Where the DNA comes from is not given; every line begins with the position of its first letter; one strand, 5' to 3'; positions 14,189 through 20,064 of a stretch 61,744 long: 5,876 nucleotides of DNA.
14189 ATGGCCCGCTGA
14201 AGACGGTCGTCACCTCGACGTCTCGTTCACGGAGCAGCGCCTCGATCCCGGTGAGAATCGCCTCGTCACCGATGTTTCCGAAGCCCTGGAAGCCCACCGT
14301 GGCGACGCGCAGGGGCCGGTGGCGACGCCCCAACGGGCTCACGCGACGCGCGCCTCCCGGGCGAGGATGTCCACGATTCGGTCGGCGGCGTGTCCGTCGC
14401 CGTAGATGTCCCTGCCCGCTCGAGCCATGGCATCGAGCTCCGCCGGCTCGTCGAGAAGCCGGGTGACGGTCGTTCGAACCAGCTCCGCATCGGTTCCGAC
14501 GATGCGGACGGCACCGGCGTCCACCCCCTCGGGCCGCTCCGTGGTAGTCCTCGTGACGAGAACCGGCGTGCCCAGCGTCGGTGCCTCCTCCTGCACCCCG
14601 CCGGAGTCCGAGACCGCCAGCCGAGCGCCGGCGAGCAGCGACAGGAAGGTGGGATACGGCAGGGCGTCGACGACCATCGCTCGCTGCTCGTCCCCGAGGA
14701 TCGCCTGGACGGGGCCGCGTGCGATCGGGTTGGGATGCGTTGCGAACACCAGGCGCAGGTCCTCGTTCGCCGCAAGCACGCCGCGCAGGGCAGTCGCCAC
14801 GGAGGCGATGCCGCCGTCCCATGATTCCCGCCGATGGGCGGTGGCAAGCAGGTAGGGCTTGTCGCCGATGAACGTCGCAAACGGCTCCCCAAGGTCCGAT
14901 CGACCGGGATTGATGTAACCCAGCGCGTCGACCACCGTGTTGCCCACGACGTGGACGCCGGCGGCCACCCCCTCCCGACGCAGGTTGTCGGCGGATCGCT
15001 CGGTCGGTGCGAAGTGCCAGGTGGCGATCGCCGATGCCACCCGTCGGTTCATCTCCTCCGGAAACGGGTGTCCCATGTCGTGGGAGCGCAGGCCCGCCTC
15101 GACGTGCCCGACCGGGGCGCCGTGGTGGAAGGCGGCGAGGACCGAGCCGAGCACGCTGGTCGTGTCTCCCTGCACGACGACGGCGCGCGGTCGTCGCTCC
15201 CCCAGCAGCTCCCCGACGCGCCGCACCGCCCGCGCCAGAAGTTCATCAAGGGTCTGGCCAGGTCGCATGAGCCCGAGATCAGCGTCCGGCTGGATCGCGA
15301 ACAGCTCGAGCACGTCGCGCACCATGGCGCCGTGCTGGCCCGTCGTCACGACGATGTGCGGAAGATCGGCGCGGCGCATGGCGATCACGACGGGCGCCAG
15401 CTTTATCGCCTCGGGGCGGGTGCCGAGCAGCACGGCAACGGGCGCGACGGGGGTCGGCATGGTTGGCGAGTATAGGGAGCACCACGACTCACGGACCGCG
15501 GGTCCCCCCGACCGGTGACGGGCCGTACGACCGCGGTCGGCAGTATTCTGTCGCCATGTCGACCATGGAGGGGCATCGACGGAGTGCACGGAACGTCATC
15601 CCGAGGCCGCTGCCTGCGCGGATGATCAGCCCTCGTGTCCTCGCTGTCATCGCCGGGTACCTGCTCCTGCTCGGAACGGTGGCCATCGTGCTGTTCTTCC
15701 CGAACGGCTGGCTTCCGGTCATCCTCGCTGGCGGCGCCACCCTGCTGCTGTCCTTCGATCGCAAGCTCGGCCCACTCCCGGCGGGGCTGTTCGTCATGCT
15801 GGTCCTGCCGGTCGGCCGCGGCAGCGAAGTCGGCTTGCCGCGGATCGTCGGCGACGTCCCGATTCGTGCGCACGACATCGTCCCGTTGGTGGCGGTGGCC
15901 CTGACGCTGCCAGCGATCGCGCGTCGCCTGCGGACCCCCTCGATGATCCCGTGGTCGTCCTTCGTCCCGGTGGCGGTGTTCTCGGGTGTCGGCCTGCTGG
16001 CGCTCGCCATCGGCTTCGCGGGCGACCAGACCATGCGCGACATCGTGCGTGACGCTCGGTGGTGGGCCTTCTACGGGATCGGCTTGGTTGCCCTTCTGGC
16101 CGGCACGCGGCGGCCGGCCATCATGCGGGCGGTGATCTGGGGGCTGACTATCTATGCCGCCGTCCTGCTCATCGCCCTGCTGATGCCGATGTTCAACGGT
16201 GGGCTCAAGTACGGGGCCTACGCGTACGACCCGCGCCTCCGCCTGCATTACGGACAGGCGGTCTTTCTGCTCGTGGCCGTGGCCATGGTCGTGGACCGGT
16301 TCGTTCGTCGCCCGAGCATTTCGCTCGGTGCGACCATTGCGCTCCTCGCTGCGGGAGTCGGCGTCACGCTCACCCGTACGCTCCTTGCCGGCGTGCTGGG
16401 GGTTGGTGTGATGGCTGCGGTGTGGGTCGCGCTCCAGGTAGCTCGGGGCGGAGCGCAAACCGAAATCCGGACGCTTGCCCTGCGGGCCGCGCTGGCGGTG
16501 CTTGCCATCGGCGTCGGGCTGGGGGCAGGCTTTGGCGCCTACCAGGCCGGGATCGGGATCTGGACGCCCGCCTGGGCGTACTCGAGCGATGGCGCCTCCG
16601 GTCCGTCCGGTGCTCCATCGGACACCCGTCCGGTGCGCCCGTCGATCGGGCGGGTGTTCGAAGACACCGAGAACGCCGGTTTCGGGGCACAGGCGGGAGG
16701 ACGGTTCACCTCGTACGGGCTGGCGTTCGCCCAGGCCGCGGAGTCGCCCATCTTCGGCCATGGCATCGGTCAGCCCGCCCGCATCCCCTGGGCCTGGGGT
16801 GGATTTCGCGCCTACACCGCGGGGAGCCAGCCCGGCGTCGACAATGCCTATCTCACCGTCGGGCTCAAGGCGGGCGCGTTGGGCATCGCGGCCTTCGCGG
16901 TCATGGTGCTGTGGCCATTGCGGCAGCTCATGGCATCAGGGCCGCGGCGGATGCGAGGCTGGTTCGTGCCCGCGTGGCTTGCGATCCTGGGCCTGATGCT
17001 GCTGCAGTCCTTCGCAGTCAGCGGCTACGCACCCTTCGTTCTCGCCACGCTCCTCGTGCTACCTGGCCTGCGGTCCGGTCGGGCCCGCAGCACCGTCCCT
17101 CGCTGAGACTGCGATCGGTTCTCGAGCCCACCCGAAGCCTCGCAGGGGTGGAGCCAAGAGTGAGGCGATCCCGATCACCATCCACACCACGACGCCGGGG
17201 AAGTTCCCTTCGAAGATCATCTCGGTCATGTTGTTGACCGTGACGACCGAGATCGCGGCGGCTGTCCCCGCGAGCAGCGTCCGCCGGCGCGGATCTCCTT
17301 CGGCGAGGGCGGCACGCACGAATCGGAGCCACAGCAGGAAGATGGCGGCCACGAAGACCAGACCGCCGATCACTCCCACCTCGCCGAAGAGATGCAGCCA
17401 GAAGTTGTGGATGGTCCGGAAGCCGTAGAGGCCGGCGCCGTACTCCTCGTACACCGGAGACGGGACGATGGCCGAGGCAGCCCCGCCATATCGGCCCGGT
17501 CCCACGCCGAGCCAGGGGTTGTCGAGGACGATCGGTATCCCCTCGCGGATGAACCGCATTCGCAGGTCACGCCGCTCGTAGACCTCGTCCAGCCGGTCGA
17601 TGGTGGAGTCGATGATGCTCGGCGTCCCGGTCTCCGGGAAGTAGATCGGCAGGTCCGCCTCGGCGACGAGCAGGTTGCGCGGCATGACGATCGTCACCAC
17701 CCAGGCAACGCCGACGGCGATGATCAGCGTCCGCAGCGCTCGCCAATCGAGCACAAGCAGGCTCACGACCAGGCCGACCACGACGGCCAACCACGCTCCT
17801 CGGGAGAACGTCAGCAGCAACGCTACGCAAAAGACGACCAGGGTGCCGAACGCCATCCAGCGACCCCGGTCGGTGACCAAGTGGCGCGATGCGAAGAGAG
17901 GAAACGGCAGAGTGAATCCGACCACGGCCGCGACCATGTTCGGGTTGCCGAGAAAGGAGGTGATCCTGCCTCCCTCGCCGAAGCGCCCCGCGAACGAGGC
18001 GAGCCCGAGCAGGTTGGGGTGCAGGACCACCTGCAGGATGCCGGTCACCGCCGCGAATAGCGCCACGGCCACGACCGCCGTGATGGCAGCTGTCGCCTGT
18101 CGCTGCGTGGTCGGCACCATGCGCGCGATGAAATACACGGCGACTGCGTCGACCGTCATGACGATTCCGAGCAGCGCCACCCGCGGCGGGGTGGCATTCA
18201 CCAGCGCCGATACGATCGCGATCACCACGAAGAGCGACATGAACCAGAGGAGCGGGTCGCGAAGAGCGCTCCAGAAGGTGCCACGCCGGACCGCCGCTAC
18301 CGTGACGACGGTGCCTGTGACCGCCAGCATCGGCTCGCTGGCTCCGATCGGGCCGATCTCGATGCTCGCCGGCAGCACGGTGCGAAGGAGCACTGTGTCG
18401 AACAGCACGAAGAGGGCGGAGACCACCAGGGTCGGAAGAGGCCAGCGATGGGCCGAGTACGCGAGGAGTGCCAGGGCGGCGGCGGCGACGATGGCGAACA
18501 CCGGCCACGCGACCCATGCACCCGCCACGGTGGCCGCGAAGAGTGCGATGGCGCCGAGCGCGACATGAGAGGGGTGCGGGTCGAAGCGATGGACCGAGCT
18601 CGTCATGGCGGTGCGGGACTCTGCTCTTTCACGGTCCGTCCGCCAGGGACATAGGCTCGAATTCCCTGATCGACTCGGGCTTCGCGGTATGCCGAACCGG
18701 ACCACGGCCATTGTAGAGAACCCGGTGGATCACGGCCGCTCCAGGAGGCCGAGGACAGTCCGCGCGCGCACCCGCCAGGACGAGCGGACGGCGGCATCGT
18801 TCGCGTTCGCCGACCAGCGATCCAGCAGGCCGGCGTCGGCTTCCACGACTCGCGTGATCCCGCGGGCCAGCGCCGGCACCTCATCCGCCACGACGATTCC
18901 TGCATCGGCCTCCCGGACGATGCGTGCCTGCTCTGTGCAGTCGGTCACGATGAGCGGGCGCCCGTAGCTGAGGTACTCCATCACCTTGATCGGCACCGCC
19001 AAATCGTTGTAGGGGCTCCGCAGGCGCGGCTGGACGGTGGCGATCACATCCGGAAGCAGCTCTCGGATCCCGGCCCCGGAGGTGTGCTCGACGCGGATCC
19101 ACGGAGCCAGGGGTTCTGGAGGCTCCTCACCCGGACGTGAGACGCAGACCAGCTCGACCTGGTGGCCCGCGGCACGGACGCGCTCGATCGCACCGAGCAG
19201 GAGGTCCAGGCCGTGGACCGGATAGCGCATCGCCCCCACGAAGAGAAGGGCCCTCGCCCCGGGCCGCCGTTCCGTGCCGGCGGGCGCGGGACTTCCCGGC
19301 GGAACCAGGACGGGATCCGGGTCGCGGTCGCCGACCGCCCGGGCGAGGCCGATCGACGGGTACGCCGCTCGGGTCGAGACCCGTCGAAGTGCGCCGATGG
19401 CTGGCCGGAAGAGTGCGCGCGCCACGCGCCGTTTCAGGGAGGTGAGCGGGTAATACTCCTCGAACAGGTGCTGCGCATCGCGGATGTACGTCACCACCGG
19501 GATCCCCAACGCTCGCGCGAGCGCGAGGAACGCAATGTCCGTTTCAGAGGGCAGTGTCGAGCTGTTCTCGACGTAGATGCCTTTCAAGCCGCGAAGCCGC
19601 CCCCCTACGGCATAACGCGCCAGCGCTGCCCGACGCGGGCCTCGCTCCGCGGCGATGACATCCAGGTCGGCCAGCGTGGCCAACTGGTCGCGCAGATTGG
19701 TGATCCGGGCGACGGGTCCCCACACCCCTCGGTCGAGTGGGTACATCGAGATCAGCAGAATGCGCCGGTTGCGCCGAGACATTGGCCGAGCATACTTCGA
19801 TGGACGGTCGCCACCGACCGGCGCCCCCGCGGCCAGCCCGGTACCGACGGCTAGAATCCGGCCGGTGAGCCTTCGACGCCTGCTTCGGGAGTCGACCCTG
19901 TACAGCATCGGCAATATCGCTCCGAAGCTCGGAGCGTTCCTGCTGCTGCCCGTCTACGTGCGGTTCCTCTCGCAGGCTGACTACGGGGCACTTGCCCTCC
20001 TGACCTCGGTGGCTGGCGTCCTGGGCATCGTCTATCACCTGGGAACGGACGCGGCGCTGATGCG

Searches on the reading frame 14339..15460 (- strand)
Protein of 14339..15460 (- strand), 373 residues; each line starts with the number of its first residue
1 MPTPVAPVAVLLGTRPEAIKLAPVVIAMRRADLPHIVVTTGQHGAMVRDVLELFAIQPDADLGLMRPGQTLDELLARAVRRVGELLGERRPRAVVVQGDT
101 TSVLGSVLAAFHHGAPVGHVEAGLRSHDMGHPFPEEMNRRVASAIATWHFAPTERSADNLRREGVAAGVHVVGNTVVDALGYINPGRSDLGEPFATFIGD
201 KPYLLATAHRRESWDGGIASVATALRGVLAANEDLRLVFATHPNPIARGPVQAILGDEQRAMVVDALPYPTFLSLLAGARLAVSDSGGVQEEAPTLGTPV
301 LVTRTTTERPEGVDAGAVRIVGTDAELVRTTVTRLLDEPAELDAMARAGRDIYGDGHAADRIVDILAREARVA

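Call 4: search_protein_families(library=pfam, proteins=[window:14339-15460:-], max_evalue=0.01)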
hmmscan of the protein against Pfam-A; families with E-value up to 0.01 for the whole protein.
window:14339-15460:- (373 aa): 1 family
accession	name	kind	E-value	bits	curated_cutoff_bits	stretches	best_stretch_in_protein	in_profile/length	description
PF02350.25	Epimerase_2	-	2.3e-96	323.1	30.6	1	29-366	5-346/347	UDP-N-acetylglucosamine 2-epimerase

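Call 9: search_protein_families(library=ncbifam, proteins=[window:14339-15460:-], max_evalue=0.001)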
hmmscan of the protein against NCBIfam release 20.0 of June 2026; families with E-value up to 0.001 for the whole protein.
window:14339-15460:- (373 aa): 2 families
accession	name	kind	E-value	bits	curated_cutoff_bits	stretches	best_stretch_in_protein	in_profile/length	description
TIGR00236.1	wecB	equivalog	1e-115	386.8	210.15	1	8-368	3-364/366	non-hydrolyzing UDP-N-acetylglucosamine 2-epimerase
TIGR03568.1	NeuC_NnaA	equivalog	2.9e-16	59.3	235.9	1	9-366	4-365/365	UDP-N-acetylglucosamine 2-epimerase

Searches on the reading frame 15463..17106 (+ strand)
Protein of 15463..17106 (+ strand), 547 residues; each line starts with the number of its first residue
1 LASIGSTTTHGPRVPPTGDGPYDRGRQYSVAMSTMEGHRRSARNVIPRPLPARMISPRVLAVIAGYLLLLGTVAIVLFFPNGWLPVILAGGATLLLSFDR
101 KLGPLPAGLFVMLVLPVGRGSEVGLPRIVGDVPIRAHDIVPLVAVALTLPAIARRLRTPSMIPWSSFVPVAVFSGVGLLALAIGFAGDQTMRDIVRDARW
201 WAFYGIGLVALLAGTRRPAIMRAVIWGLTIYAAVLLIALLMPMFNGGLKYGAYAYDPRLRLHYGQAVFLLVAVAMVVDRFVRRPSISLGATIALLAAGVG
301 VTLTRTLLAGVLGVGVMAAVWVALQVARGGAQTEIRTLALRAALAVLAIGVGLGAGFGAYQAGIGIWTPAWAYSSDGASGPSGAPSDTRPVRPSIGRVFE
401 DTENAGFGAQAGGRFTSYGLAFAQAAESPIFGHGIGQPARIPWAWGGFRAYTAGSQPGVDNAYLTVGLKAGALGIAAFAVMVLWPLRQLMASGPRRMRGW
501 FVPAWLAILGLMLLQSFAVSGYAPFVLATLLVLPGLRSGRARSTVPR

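Call 7: search_protein_families(library=pfam, proteins=[window:15463-17106:+], max_evalue=0.01)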
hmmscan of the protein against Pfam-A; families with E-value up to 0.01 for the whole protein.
window:15463-17106:+ (547 aa): 1 family
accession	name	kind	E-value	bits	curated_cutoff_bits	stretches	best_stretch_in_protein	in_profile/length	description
PF04932.20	Wzy_C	-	7e-07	29.6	31.7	1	291-479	2-149/149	O-Antigen ligase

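Call 53: search_protein_families(library=ncbifam, proteins=[window:15463-17106:+], max_evalue=0.00001)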
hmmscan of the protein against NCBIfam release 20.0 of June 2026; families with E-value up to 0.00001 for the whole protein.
window:15463-17106:+ (547 aa): 0 families

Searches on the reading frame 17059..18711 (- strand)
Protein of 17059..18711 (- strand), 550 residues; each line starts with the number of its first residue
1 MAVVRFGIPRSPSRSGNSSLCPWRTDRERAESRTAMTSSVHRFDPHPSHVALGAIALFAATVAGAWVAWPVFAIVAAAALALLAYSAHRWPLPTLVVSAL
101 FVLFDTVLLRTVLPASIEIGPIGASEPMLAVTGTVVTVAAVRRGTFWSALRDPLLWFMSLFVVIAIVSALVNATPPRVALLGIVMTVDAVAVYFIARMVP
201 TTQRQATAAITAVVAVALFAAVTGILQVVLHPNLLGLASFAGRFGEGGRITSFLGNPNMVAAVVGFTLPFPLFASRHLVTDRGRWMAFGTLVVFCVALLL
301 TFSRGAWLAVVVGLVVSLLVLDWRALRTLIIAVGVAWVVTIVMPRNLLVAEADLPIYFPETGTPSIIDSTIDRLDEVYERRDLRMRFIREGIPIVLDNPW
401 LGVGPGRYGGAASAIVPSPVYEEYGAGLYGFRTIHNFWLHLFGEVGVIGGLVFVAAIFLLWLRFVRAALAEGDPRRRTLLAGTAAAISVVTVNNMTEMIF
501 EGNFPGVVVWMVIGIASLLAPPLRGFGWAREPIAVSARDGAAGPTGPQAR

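Call 4: search_protein_families(library=pfam, proteins=[window:17059-18711:-], max_evalue=0.01)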
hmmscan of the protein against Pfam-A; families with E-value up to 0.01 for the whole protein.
window:17059-18711:- (550 aa): 1 family
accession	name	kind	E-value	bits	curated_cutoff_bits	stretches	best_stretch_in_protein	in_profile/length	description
PF04932.20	Wzy_C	-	1.2e-18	67.8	31.7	1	290-454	2-149/149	O-Antigen ligase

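Call 53: search_protein_families(library=ncbifam, proteins=[window:17059-18711:-], max_evalue=0.00001)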
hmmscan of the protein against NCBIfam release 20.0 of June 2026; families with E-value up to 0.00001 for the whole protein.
window:17059-18711:- (550 aa): 2 families
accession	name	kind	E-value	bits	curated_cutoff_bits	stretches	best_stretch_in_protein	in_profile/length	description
TIGR00947.1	2A73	equivalog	2.9e-17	62.8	366.4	1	152-515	66-418/425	IctB family putative bicarbonate transporter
TIGR03097.1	PEP_O_lig_1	hypoth_equivalog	4.8e-06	25.7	188.1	0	135-347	57-256/408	putative O-glycosylation ligase, exosortase A system-associated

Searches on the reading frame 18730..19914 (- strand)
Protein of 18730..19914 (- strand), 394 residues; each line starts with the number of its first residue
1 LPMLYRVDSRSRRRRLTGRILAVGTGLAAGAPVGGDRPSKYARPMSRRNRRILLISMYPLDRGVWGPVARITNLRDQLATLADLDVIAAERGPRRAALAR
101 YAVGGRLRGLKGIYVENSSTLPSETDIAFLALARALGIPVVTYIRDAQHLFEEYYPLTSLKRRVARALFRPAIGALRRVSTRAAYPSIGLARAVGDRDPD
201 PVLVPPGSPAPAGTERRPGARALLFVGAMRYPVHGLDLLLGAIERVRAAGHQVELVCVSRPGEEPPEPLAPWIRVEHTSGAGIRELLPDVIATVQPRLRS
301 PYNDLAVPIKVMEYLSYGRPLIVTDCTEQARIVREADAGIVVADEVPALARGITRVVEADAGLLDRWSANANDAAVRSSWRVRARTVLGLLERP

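Call 7: search_protein_families(library=pfam, proteins=[window:18730-19914:-], max_evalue=0.01)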
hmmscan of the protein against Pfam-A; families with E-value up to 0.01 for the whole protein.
window:18730-19914:- (394 aa): 3 families
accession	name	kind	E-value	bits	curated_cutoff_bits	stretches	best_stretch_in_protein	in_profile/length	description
PF13692.12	Glyco_trans_1_4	-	1.5e-14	54.9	27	1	222-357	3-140/142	Glycosyl transferases group 1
PF00534.26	Glycos_transf_1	-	1.1e-07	32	26.4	1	221-372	16-170/172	Glycosyl transferases group 1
PF13439.12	Glyco_transf_4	-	0.00033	21.2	28.5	0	244-320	13-73/170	Glycosyltransferase Family 4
